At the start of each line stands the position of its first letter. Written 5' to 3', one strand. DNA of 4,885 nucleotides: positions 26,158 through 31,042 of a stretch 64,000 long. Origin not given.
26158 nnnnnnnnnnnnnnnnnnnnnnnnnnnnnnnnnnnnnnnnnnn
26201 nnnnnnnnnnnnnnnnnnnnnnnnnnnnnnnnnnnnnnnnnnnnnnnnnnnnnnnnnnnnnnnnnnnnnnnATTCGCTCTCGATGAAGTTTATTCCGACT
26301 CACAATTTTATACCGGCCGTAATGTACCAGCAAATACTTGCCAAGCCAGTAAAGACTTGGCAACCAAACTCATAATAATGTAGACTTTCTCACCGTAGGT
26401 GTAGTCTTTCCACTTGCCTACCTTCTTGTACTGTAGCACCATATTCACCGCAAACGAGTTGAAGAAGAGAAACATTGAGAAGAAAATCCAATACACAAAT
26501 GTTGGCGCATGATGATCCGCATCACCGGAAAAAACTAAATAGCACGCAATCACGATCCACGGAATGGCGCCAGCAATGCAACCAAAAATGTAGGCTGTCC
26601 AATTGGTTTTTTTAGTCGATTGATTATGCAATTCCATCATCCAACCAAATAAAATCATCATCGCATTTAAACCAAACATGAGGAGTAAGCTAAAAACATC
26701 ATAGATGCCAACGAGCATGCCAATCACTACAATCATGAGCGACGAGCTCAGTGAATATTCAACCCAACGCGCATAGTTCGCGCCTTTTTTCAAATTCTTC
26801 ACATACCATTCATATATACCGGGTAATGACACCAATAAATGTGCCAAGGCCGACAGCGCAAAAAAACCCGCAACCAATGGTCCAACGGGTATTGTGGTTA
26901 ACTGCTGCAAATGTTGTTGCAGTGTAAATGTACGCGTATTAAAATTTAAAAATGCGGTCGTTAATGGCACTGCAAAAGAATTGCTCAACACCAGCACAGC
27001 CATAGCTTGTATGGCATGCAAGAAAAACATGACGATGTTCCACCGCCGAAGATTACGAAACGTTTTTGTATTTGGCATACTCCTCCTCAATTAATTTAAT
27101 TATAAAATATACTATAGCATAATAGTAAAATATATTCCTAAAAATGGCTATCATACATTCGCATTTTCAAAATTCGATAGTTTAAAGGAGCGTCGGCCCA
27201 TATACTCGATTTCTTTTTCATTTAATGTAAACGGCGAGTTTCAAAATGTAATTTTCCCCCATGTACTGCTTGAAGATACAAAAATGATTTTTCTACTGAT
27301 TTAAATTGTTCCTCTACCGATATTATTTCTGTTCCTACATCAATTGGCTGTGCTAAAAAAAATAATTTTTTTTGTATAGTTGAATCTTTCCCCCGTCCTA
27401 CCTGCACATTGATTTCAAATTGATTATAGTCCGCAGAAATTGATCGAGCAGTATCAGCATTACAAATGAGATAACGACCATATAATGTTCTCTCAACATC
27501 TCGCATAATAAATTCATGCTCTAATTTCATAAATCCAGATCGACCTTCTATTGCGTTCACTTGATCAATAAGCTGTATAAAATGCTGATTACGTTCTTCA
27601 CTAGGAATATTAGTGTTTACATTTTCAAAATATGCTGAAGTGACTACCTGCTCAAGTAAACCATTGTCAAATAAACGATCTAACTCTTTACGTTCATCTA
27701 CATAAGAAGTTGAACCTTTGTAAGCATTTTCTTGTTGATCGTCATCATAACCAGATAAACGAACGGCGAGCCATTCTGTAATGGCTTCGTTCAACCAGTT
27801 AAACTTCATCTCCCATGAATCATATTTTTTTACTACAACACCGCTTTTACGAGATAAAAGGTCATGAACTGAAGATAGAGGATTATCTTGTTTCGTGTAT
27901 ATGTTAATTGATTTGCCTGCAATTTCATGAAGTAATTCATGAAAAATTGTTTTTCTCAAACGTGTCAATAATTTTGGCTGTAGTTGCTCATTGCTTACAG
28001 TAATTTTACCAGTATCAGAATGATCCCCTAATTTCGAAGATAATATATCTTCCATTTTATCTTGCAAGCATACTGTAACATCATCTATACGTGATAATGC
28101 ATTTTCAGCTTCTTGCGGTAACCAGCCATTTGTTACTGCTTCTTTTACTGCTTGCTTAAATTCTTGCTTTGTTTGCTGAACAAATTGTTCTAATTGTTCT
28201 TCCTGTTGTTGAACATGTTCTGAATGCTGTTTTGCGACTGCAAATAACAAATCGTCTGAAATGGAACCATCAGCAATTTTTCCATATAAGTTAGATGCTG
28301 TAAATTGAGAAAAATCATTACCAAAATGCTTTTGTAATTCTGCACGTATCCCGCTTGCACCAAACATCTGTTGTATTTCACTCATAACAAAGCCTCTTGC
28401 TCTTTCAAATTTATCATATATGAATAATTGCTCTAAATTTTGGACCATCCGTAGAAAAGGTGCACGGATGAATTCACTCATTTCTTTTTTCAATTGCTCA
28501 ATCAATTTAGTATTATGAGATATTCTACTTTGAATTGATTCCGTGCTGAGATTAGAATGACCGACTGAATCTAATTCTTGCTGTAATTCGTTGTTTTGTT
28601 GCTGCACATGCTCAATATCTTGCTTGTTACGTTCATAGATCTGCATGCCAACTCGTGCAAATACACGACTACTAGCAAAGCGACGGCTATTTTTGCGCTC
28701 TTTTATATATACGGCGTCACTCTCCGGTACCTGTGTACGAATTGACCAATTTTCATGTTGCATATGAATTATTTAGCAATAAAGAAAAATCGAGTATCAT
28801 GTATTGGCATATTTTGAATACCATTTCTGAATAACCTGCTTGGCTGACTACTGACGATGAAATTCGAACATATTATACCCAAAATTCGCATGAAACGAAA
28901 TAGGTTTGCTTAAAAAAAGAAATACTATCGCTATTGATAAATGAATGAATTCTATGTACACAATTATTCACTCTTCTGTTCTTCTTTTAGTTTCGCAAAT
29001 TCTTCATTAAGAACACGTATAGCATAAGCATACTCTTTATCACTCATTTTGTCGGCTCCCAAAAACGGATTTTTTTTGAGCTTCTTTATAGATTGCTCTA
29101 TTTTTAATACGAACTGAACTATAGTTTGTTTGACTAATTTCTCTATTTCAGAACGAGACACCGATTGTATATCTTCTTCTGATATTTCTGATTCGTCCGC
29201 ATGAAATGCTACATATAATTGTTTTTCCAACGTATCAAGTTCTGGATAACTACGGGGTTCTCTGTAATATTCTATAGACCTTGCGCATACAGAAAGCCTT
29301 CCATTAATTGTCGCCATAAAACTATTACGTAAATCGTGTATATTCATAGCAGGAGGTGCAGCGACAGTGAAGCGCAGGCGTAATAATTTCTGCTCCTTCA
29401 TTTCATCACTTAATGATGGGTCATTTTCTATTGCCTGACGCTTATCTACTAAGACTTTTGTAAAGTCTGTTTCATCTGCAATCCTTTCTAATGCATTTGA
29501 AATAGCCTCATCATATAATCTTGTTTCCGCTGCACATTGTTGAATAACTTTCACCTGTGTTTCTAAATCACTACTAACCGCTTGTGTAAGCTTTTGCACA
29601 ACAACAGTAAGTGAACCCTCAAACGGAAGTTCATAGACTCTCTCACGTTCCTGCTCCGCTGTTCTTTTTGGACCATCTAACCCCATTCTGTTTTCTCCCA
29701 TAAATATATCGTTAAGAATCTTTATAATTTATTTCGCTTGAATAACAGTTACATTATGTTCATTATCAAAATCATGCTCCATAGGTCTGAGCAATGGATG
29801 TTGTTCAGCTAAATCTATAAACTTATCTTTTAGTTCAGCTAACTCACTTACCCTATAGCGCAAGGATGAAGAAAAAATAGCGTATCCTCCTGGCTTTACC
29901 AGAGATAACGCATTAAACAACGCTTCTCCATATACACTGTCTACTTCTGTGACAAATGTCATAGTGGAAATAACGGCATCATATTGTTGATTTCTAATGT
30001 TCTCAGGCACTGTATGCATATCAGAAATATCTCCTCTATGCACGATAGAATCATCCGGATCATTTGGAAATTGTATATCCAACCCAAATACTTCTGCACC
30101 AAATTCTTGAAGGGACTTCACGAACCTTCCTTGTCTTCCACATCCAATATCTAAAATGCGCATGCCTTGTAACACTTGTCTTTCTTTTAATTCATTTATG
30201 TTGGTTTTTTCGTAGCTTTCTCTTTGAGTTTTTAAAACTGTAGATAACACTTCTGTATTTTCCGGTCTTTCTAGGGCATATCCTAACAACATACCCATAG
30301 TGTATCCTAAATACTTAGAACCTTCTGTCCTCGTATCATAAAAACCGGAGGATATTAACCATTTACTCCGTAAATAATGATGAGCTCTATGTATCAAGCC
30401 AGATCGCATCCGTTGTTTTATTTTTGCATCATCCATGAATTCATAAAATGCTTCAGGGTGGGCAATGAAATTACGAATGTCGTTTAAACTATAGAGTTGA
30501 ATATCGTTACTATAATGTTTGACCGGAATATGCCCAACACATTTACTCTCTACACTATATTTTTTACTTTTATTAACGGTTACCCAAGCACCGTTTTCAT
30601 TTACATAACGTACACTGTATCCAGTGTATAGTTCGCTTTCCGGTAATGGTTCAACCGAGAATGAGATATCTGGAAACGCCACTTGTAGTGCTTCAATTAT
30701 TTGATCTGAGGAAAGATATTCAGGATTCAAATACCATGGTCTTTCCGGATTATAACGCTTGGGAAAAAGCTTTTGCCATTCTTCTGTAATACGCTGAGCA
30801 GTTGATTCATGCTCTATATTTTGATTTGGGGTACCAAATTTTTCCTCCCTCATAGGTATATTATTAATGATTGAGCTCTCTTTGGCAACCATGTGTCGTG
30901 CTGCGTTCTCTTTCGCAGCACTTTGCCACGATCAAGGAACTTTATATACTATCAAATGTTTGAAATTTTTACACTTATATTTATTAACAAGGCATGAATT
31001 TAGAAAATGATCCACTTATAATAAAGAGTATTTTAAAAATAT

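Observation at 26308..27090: Heliorhodopsin gene flanked by TrmB-family regulators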

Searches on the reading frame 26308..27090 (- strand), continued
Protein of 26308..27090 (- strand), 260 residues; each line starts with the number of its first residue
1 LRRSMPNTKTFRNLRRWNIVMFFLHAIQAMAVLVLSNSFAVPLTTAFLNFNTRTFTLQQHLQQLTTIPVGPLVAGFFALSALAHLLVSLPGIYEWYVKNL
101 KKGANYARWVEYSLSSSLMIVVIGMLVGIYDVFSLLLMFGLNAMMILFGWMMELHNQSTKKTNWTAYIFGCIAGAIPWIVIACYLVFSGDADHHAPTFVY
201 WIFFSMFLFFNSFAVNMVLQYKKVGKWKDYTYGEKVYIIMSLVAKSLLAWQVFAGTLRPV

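Call 60: fold_search(model_id=the predicted structure, library=pdb)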
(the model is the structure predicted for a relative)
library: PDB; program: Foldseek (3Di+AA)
matches with E <= 10: 474; with E <= 0.001: 7
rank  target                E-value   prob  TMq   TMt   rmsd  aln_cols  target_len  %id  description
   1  3c8w_A                3.2e-06  1.00  0.38  0.50  10.2       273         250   11  Crystal structure of acetoacetate decarboxylase (ADC) (YP_094708.1) from Legionella pneumophila subsp. pneumophila str (released 2008-02-26)
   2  3bgt_A                9.5e-06  1.00  0.40  0.53   5.9       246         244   10  Structural Studies of Acetoacetate Decarboxylase (released 2008-12-23)
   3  3c8w_B                1.0e-05  1.00  0.36  0.47   9.9       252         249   11  Crystal structure of acetoacetate decarboxylase (ADC) (YP_094708.1) from Legionella pneumophila subsp. pneumophila str (released 2008-02-26)
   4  3bgt_D                8.9e-05  1.00  0.36  0.46   6.9       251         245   13  Structural Studies of Acetoacetate Decarboxylase (released 2008-12-23)
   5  5upb_A                1.4e-04  1.00  0.35  0.44  11.3       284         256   10  Swit_4259, an Acetoacetate Decarboxylase-like Enzyme from Sphingomonas wittichii RW1 (released 2017-06-07)
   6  3cmb_A                1.5e-04  1.00  0.38  0.47   6.7       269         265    8  Crystal structure of acetoacetate decarboxylase (YP_001047042.1) from Methanoculleus marisnigri JR1 at 1.60 A resoluti (released 2008-04-01)
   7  3cmb_B                1.6e-04  1.00  0.39  0.48   6.5       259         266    9  Crystal structure of acetoacetate decarboxylase (YP_001047042.1) from Methanoculleus marisnigri JR1 at 1.60 A resoluti (released 2008-04-01)
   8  9azz_A                9.8e-03  0.18  0.12  0.19  15.6       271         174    7  Crystal structure of outer membrane lipoprotein carrier protein (LolA) from Ehrlichia ruminantium (released 2024-03-20)
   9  3wiq_A                1.3e-02  0.10  0.12  0.06  21.2       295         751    6  Crystal structure of kojibiose phosphorylase complexed with kojibiose (released 2014-02-05)
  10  9azz_B                2.2e-02  0.13  0.13  0.20  15.5       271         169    8  Crystal structure of outer membrane lipoprotein carrier protein (LolA) from Ehrlichia ruminantium (released 2024-03-20)
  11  4eb1_I                2.5e-02  0.06  0.10  0.08  23.4       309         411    9  Hyperstable in-frame insertion variant of antithrombin (released 2012-07-18)
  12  9azz_C                2.8e-02  0.13  0.14  0.19  14.8       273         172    8  Crystal structure of outer membrane lipoprotein carrier protein (LolA) from Ehrlichia ruminantium (released 2024-03-20)
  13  6w0p_A                4.4e-02  0.06  0.10  0.06  20.6       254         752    9  Putative kojibiose phosphorylase from human microbiome (released 2020-03-18)
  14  9c89                  5.2e-02  0.08  0.12  0.17  16.4       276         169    7  Crystal structure of outer membrane lipoprotein carrier protein (LolA) from Ehrlichia chaffeensis (released 2024-06-19)
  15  3wir_A                5.8e-02  0.09  0.12  0.06  18.7       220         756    5  Crystal structure of kojibiose phosphorylase complexed with glucose (released 2014-02-05)
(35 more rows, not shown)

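Call 62: search_protein_families(library=ncbifam, proteins=[window:26311-27078:-], max_evalue=0.001)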
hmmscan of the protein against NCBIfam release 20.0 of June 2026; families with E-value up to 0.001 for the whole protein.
window:26311-27078:- (256 aa): 1 family
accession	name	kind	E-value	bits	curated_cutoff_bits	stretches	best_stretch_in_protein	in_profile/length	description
NF038020.1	HeR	equivalog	2.9e-104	347.9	100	1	10-253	1-244/244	heliorhodopsin HeR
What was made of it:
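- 26308..27078 (-): Heliorhodopsin coding sequence (256 aa, stop codon included), starting at the ATG at 27078 rather than the TTG at 27090. NCBIfam NF038020 HeR equivalog 347.9 bits against a cut-off of 100 (call 62).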

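Call 78: search_protein_families(library=pfam, proteins=[L021:10772-11101:+, L045:3080-3883:+, L040:381-779:+, L019:9171-9941:+, L074:9395-9952:+, L052:9196-9957:+], max_evalue=0.001)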
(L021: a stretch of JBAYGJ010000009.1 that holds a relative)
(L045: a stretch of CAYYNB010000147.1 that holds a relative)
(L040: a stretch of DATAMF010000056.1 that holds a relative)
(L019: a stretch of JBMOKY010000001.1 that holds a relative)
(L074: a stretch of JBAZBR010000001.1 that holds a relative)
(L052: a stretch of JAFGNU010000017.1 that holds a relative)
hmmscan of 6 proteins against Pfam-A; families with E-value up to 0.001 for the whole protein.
L021:10772-11101:+ (110 aa): 1 family
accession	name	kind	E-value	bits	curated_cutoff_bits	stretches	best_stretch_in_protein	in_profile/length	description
PF03013.19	Pyr_excise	-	3.2e-25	88.8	23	1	1-74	1-78/81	Pyrimidine dimer DNA glycosylase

L045:3080-3883:+ (268 aa): 3 families
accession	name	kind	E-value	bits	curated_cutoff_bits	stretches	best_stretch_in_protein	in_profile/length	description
PF06966.17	DUF1295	-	1.1e-73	248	20.4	1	21-250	1-235/235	Protein of unknown function (DUF1295)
PF02544.21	Steroid_dh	-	5.7e-07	30.1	22.6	1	144-205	44-105/150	3-oxo-5-alpha-steroid 4-dehydrogenase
PF04191.18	PEMT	-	1.8e-05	25.6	25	1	148-225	21-91/105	Phospholipid methyltransferase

L040:381-779:+ (133 aa): 1 family
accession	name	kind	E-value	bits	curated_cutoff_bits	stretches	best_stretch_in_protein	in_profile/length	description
PF09945.14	DUF2177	-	1.7e-45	154.6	26.9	1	4-126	1-123/124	Predicted membrane protein (DUF2177)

L019:9171-9941:+ (257 aa): 0 families

L074:9395-9952:+ (186 aa): 0 families

L052:9196-9957:+ (254 aa): 3 families
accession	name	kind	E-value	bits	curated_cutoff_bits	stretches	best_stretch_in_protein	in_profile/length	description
PF13561.12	adh_short_C2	-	1.9e-49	168.8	27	1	12-247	1-235/236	Enoyl-(Acyl carrier protein) reductase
PF00106.31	adh_short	-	1.5e-41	142.5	26.6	1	6-193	1-183/195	short chain dehydrogenase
PF08659.16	KR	-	6.4e-15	56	22.6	1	7-116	2-114/180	KR domain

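Call 82: find_encoding_contigs(protein=P0176, flank=4000, max_places=1)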
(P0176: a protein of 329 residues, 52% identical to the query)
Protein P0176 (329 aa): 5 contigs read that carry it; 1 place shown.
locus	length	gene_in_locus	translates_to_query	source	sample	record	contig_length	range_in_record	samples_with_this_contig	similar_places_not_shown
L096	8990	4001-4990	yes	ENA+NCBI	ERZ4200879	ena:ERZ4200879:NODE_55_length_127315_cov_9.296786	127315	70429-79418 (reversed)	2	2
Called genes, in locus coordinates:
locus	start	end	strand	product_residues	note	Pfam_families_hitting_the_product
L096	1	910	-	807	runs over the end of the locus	PF00690:Cation_ATPase_N, PF00122:E1-E2_ATPase, PF00702:Hydrolase, PF13246:Cation_ATPase, PF00689:Cation_ATPase_C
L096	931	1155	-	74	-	PF04014:MazE_antitoxin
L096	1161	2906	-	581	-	PF00083:Sugar_tr (faint), PF07690:MFS_1, PF05977:MFS_3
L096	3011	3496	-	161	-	PF01625:PMSR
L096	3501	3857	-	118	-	PF01641:SelR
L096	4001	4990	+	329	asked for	-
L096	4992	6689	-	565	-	PF01522:Polysacc_deac_1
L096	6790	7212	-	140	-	-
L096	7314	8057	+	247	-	-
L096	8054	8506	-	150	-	PF00293:NUDIX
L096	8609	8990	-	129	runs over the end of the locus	PF08818:DUF1801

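Call 83: find_encoding_contigs(protein=P0199, flank=4000, max_places=1)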
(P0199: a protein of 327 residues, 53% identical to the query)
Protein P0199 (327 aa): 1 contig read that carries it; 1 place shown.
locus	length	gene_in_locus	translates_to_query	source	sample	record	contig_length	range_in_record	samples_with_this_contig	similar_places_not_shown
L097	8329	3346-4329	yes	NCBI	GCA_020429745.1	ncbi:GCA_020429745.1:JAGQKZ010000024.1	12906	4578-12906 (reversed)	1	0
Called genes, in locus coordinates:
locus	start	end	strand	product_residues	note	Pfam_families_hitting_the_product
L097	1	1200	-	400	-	PF12161:HsdM_N, PF02384:N6_Mtase, PF01170:UPF0020, PF20473:MmeI_Mtase (faint), PF07669:Eco57I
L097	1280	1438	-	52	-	PF00583:Acetyltransf_1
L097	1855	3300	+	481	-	-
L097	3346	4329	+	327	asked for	-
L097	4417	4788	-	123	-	-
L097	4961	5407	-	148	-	PF00293:NUDIX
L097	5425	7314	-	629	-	PF00664:ABC_membrane, PF00005:ABC_tran, PF02463:SMC_N (faint)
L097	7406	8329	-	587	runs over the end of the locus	PF00664:ABC_membrane, PF00005:ABC_tran, PF02463:SMC_N (faint)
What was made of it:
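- Tried and rejected: It is not in Saccharibacteria or WWE3 members (calls 82, 83).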

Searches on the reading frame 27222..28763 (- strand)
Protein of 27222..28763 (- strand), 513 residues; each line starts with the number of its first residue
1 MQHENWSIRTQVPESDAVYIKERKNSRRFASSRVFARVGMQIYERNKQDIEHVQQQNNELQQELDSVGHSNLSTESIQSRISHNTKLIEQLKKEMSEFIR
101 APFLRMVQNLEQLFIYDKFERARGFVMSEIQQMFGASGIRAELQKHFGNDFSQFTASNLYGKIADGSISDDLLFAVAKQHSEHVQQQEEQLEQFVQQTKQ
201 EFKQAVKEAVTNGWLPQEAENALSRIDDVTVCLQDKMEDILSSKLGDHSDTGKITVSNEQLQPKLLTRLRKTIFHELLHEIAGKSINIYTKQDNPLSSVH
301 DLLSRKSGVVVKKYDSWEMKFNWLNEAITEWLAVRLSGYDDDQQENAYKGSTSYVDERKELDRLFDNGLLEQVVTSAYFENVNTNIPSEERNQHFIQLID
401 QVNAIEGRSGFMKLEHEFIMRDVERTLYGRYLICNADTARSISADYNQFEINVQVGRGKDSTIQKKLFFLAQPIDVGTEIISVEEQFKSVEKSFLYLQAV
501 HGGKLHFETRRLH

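Call 3: search_protein_families(library=pfam, proteins=[window:27222-28763:-], max_evalue=0.01)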
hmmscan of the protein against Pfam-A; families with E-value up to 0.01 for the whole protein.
window:27222-28763:- (513 aa): 2 families
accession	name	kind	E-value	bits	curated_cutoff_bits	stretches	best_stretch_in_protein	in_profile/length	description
PF25078.1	DUF7801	-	0.0024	18.5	33.2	0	44-99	56-108/155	Domain of unknown function (DUF7801)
PF11856.13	DUF3376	-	0.0027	17.5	25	1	184-354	71-253/514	Protein of unknown function (DUF3376)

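Call 62: search_protein_families(library=ncbifam, proteins=[window:27222-28763:-], max_evalue=0.001)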
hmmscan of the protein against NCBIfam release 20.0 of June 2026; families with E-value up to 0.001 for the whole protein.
window:27222-28763:- (513 aa): 0 families

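Call 75: search_protein_representatives(protein=window:27222-28760:-)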
Query: 512 residues. Proteins with E-value up to 0.001 (for the whole library): 309; up to 1e-10: 108; up to 1e-30: 53. The best 150 are listed.
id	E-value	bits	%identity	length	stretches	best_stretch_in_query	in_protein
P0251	0.0e+00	1128.0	100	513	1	1-512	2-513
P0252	3.4e-120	418.8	43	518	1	6-504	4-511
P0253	1.1e-107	377.6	37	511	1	3-505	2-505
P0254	2.8e-105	369.6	40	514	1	2-507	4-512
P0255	8.6e-105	368.0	39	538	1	4-507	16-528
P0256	4.5e-100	352.4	40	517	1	7-506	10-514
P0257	5.1e-96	339.0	39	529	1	5-506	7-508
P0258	3.5e-94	333.0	39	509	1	11-505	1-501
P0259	2.6e-93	330.1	37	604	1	6-504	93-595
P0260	9.7e-93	328.2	39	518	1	4-491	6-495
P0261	1.7e-92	327.5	39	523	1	3-494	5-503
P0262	1.8e-86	307.5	37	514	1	6-504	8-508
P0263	2.8e-85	303.6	39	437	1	77-507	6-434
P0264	1.5e-84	301.2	36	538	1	6-511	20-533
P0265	1.9e-83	297.6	36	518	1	2-491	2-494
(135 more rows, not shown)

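Call 76: find_encoding_contigs(protein=P0252, flank=5000, max_places=2)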
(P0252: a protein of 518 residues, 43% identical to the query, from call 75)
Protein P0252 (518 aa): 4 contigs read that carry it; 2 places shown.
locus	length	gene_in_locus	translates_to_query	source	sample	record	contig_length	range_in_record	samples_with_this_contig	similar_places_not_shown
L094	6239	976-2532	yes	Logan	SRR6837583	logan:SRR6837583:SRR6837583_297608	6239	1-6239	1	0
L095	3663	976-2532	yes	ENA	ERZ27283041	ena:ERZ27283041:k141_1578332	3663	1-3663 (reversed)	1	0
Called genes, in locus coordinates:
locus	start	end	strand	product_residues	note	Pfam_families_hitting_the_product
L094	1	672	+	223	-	?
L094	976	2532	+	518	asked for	-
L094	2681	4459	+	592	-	PF00005:ABC_tran, PF02463:SMC_N, PF13175:AAA_15 (faint), PF13555:AAA_29 (faint), PF00004:AAA (faint), PF13304:AAA_21 (weak), PF00005:ABC_tran, PF13304:AAA_21 (weak), +1 more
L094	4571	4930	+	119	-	-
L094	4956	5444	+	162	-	-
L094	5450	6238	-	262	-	?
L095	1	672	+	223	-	?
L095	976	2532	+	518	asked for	-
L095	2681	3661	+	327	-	?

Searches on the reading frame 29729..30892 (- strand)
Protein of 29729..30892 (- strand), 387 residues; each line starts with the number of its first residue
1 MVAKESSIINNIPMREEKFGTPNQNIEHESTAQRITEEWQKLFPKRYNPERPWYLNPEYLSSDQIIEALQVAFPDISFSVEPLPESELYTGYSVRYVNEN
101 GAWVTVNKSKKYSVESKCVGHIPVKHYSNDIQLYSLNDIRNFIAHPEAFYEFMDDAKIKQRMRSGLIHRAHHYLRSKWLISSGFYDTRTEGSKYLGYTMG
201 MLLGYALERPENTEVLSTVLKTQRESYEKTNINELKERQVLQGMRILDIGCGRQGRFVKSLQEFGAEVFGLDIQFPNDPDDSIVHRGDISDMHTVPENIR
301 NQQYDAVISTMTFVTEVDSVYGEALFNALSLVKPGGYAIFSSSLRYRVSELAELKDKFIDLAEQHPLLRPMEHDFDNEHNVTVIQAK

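Call 3: search_protein_families(library=pfam, proteins=[window:29729-30892:-], max_evalue=0.01)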
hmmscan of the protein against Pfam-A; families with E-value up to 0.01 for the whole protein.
window:29729-30892:- (387 aa): 7 families
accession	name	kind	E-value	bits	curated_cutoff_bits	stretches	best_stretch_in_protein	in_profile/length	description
PF13489.12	Methyltransf_23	-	7.2e-10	39.3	27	1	231-357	12-124/164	Methyltransferase domain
PF08241.18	Methyltransf_11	-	2.4e-06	28.5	21.2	1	247-340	1-95/95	Methyltransferase domain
PF02353.26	CMAS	-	2.5e-05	24.2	27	1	235-359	55-185/273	Mycolic acid cyclopropane synthetase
PF13847.12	Methyltransf_31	-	3.3e-05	24.1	27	0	243-274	4-37/145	Methyltransferase domain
PF13649.12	Methyltransf_25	-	9.1e-05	23.5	27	1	246-336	1-97/97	Methyltransferase domain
PF01728.25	FtsJ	-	0.00032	21.1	24.1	1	239-317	16-106/181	FtsJ-like methyltransferase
PF03848.20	TehB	-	0.0054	16.6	20.4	1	235-342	23-134/193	Tellurite resistance protein TehB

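Call 62: search_protein_families(library=ncbifam, proteins=[window:29729-30892:-], max_evalue=0.001)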
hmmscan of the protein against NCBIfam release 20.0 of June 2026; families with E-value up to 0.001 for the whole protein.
window:29729-30892:- (387 aa): 4 families
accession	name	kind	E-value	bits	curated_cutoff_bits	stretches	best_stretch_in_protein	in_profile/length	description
NF043040.1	corrin_prot_MT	hypoth_equivalog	5.5e-07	29.2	180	1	237-273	36-71/216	corrinoid protein-associated methyltransferase CpaM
TIGR01983.1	UbiG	equivalog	1.1e-06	28.1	102.95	1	226-344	31-155/228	bifunctional 2-polyprenyl-6-hydroxyphenol methylase/3-demethylubiquinol 3-O-methyltransferase UbiG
TIGR02072.1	BioC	equivalog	4e-05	23.5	184.95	1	232-357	24-149/244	malonyl-ACP O-methyltransferase BioC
TIGR02021.1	BchM-ChlM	equivalog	7.3e-05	22.3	158.9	1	216-273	26-84/218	magnesium protoporphyrin IX methyltransferase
